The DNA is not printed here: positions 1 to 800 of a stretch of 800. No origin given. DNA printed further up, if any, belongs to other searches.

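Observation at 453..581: Packaging ATPase catalytic motifs conserved (Walker B and GST coupling motif)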

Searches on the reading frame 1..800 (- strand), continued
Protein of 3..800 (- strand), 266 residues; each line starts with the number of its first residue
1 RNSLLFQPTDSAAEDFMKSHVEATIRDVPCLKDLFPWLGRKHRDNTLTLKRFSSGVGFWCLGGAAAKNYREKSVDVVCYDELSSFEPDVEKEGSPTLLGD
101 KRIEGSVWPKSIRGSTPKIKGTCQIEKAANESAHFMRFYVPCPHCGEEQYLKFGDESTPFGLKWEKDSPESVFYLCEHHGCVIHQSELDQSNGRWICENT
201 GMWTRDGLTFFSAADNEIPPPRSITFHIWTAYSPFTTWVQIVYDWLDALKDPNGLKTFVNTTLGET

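Call 45: predict_structure(alignment_id=A2)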
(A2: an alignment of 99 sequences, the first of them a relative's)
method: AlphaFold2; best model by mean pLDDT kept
length: 642 residues; sequences in the alignment: 99
mean_pLDDT: 94.2   pTM: 0.70
mean pLDDT of the five models: 94.2, 94.0, 93.8, 93.6, 93.5
residues with pLDDT >= 90: 554; 70-90: 70; 50-70: 13; < 50: 5
segments of 3 or more residues with pLDDT < 50: 638-642
pLDDT, mean of each block of 10 residues (from residue 1): 88 87 86 98 94 98 98 98 98 97 98 98 98 97 98 98 96 98 97 97 97 95 95 97 98 90 97 98 97 97 98 98 98 97 93 96 83 89 92 97 97 97 98 97 98 96 97 98 98 94 97 98 95 78 95 98 88 77 95 99 97 93 81 62 41
secondary structure, 60 per line:
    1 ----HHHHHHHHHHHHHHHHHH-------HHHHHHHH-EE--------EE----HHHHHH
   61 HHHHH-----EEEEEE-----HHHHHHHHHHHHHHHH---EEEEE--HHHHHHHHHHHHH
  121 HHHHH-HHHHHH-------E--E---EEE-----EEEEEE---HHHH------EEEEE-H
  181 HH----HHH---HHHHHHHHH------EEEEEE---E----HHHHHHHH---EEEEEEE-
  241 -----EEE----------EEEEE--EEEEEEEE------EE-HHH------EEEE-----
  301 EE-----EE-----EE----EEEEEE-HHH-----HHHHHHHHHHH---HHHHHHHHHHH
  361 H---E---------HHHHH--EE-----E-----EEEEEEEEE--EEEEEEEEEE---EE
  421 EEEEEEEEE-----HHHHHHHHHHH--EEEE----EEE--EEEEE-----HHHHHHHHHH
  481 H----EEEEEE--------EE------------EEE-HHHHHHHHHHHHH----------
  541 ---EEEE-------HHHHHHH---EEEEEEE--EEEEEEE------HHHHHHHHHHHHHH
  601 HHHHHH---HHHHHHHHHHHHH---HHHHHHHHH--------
elements in order: H5-22 H30-37 H55-65 E71-76 H82-97 E101-105 H108-125 H127-132 E147-149 E155-160 H164-167 E174-178 H193-201 E208-213 H222-229 E233-239 E246-248 E259-263 E266-273 E292-295 E321-326 H336-346 H350-361 H375-379 E395-403 E406-415 E419-429 H435-445 E448-451 E456-458 E461-465 H471-481 E486-491 E514-516 H518-530 E544-547 H555-561 E565-571 E574-580 H587-606 H610-622 H626-634

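Call 48: fold_search(model_id=the predicted structure, library=pdb)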
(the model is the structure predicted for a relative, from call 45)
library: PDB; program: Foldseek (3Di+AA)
matches with E <= 10: 1576; with E <= 0.001: 21
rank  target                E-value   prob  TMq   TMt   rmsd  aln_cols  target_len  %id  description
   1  4idh                  9.5e-10  1.00  0.26  0.36  18.7       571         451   10  Crystal Structure of the large terminase subunit gp2 of bacterial virus Sf6 (released 2013-05-01)
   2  6z6d                  3.7e-09  1.00  0.34  0.44  15.8       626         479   11  Crystal structure of the HK97 bacteriophage large terminase (released 2021-06-09)
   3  3ezk_A                5.0e-09  1.00  0.29  0.33  16.9       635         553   12  Bacteriophage T4 gp17 motor assembly based on crystal structures and cryo-EM reconstructions (released 2009-01-13)
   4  4ife                  6.6e-09  1.00  0.25  0.35  18.9       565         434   10  Crystal Structure of the large terminase subunit gp2 of bacterial virus Sf6 complexed with ATP (released 2013-05-01)
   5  4iei                  7.8e-09  1.00  0.27  0.37  18.9       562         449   11  Crystal Structure of the large terminase subunit gp2 of bacterial virus Sf6 complexed with ADP (released 2013-05-01)
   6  3cpe                  1.1e-08  1.00  0.30  0.34  16.2       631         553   10  Crystal Structure of T4 gp17 (released 2009-01-13)
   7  5oe8_B                5.5e-08  1.00  0.25  0.37  17.7       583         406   11  Structure of large terminase from the thermophilic bacteriophage D6E (Crystal form 2) (released 2017-10-11)
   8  2o0j                  4.8e-07  1.00  0.25  0.43   7.4       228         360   15  T4 gp17 ATPase domain mutant complexed with ADP (released 2007-04-03)
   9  2o0h                  5.7e-07  1.00  0.25  0.43   7.6       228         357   14  T4 gp17 ATPase domain mutant complexed with ATP (released 2007-04-03)
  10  8dgc_E                2.5e-06  1.00  0.27  0.31  18.8       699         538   12  Avs3 bound to phage PhiV-1 terminase (released 2022-08-03)
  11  4znl_B                8.4e-06  1.00  0.25  0.58   8.6       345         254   12  Thermus Phage P74-26 Large Terminase ATPase domain bound to ADP Beryllium Fluoride (released 2015-07-08)
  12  4znk                  8.4e-06  1.00  0.24  0.54   9.4       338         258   14  Thermus Phage P74-26 Large Terminase ATPase domain from (P 32 2 1 space group) (released 2015-07-08)
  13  4znl_A                2.6e-05  1.00  0.25  0.57   9.0       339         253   14  Thermus Phage P74-26 Large Terminase ATPase domain bound to ADP Beryllium Fluoride (released 2015-07-08)
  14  4bil_A                4.4e-05  1.00  0.29  0.37  14.3       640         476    8  Threading model of the T7 large terminase within the gp8gp19 complex (released 2013-05-08)
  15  7ks4                  5.0e-05  1.00  0.27  0.62   7.2       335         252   12  Thermus Phage P74-26 Large Terminase ATPase domain with partially bound ADP (released 2021-05-05)
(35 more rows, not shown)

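Call 63: search_protein_families(proteins=[L003:5707-7632:+], library=phrogs)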
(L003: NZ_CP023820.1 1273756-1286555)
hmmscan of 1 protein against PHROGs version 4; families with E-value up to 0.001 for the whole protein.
L003:5707-7632:+ (642 aa): 11 families
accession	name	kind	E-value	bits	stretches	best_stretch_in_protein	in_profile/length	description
phrog_15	-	head and packaging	0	1111.2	1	1-641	328-982/1330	terminase large subunit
phrog_16406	-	unknown function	1.8e-206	688.4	1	217-622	1-401/601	-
phrog_4145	-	head and packaging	3.4e-126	419.6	1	1-209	1-209/209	terminase large subunit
phrog_15657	-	unknown function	1.5e-124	415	1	295-524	1-230/230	-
phrog_21311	-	head and packaging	7.1e-124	412.8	1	105-312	1-208/218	terminase large subunit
phrog_3028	-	unknown function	3.9e-109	364.2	1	441-641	1-201/203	-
phrog_3925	-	head and packaging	1.8e-71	239.7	1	1-137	13-149/150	terminase large subunit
phrog_22352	-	unknown function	3.5e-48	162.4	1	478-546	1-69/70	-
phrog_2022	-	unknown function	6.9e-37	126.6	1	571-642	1-76/76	-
phrog_675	-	head and packaging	2.1e-19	70.2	1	29-401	23-366/576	terminase large subunit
phrog_33134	-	head and packaging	0.00014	23.1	0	267-373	19-119/132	terminase large subunit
